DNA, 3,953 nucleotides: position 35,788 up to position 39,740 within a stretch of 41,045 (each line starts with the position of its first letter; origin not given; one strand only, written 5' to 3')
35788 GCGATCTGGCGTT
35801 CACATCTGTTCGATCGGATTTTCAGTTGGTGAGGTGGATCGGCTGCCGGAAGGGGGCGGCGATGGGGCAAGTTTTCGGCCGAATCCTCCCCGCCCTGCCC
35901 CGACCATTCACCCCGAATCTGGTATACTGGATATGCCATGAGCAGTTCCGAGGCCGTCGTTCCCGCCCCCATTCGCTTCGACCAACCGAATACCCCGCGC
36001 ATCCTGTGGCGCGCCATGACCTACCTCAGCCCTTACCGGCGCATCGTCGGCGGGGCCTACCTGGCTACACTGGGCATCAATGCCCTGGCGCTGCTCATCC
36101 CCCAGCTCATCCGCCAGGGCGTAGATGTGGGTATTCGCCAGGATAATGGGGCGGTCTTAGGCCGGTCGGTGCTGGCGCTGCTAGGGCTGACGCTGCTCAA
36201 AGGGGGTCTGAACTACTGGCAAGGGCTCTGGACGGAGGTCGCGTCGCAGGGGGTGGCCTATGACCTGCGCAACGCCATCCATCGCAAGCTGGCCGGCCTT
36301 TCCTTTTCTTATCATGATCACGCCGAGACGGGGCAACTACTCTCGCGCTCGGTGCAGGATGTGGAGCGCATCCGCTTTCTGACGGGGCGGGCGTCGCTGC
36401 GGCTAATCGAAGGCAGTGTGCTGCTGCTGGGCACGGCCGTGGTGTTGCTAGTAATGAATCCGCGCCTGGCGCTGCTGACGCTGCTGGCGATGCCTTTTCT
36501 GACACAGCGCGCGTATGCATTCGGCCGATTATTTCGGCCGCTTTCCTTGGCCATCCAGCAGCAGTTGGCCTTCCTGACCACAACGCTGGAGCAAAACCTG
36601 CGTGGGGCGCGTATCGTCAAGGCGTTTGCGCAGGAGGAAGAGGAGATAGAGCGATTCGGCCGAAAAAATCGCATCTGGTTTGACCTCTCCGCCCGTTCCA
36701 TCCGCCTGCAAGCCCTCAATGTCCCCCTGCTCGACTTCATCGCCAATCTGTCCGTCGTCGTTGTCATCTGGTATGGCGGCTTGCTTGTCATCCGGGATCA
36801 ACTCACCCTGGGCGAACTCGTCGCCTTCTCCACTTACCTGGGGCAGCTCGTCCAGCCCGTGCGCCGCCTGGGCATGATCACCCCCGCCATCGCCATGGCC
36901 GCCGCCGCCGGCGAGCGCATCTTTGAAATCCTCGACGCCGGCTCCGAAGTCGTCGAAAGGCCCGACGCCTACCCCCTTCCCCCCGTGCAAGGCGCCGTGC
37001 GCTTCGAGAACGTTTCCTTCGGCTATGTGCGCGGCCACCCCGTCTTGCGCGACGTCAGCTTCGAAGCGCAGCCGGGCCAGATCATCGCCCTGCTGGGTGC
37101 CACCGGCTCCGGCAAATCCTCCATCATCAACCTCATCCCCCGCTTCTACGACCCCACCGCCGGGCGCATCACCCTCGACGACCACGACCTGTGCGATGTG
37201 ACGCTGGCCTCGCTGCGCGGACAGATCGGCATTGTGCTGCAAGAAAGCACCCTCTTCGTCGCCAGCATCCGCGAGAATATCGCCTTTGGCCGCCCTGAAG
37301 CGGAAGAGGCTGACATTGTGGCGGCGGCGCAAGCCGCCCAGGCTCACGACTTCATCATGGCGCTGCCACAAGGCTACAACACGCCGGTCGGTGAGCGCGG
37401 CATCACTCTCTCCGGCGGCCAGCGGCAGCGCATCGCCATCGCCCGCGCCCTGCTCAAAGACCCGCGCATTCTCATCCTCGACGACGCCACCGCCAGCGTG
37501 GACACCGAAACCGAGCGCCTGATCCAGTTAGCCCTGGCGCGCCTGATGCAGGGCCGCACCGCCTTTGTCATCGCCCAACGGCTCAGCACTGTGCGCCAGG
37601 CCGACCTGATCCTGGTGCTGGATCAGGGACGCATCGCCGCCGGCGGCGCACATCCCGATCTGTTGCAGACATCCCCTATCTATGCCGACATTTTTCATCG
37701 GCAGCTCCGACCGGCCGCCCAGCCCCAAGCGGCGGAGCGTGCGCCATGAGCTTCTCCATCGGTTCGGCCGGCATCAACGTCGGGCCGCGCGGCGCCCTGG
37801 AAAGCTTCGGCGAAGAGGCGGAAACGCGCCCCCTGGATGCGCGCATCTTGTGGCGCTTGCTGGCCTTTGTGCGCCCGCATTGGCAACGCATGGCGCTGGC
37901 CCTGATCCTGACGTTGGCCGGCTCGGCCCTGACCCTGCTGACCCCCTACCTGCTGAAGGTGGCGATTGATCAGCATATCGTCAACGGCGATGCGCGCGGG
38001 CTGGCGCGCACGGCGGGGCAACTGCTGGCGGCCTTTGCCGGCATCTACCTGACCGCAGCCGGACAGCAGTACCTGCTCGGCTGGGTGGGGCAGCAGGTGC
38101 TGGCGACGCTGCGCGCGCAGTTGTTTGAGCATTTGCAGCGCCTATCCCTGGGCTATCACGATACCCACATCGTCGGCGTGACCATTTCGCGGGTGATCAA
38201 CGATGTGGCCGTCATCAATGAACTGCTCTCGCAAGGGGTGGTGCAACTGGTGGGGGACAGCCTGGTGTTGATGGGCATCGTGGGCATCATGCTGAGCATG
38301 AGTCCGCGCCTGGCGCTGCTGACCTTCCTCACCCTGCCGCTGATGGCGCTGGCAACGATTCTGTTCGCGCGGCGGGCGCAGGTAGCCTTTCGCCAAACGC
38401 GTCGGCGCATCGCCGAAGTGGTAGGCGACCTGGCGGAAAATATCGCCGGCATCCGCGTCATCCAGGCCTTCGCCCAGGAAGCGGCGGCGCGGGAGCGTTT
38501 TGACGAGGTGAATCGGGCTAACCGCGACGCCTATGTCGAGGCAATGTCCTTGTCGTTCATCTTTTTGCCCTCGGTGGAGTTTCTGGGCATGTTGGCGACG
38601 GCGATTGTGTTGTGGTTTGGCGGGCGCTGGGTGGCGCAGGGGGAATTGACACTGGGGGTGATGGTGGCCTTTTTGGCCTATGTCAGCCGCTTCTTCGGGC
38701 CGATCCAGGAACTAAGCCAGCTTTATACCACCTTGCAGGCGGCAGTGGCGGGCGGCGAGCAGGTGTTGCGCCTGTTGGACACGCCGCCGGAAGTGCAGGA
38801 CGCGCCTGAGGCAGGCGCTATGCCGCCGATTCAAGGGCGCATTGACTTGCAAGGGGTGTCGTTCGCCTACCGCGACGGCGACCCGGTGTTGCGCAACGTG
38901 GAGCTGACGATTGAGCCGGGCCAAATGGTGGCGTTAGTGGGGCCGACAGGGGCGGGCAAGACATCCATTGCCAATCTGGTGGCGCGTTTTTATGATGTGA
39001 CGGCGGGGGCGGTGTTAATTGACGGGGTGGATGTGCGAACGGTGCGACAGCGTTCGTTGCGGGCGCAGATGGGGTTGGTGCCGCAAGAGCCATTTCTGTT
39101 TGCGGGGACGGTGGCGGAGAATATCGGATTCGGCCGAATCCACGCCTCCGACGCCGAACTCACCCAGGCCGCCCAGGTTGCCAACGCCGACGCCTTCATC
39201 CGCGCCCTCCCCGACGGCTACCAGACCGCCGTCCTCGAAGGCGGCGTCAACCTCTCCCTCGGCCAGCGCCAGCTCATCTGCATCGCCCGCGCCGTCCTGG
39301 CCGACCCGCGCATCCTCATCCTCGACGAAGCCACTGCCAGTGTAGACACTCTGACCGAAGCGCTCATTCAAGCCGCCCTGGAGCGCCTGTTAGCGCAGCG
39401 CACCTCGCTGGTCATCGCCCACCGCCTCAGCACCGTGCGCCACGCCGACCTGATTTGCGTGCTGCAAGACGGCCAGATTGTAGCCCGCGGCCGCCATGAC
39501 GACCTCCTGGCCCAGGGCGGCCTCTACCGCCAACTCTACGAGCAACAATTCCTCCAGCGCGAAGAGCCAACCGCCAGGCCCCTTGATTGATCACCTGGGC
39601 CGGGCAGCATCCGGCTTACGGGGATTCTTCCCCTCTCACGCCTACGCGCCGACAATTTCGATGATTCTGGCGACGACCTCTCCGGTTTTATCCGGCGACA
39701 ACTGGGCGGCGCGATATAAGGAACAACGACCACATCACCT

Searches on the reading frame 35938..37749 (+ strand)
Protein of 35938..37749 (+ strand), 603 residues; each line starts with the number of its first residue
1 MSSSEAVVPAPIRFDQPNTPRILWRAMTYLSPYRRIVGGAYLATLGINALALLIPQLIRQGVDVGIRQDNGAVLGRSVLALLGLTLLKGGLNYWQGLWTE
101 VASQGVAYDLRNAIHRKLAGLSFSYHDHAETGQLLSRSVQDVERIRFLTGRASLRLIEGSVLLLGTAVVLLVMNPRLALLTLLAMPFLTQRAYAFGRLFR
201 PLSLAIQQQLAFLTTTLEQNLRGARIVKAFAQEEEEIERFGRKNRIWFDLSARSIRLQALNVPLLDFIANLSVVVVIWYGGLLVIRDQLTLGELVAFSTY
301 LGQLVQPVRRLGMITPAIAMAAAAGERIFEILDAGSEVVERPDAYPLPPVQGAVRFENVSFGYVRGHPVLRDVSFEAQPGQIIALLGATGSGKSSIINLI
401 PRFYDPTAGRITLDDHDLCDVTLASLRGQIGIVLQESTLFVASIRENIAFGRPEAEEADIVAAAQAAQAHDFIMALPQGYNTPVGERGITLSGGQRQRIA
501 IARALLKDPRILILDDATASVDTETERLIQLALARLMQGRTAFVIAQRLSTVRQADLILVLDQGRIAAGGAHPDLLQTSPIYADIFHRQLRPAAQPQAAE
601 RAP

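Call 9: search_protein_families(library=pfam, proteins=[window:35938-37749:+], max_evalue=0.001)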
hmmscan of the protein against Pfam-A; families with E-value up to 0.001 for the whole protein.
window:35938-37749:+ (603 aa): 3 families
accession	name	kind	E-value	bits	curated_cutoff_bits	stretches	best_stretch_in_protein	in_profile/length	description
PF00664.28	ABC_membrane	-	4.4e-46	158.2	28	1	43-308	7-274/274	ABC transporter transmembrane region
PF00005.33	ABC_tran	-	8.1e-34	117.6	25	1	370-519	1-137/137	ABC transporter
PF13191.12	AAA_16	-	5.1e-05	24.3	32.6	1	378-538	23-161/167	AAA ATPase domain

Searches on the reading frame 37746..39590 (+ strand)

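Call 9: search_protein_families(library=pfam, proteins=[window:37746-39590:+], max_evalue=0.001)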
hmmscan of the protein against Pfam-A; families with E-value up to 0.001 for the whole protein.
window:37746-39590:+ (614 aa): 2 families
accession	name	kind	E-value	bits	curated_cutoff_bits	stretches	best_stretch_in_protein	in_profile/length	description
PF00664.28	ABC_membrane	-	3.2e-54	184.9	28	1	50-319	2-273/274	ABC transporter transmembrane region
PF00005.33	ABC_tran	-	9.3e-31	107.7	25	1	382-531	1-137/137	ABC transporter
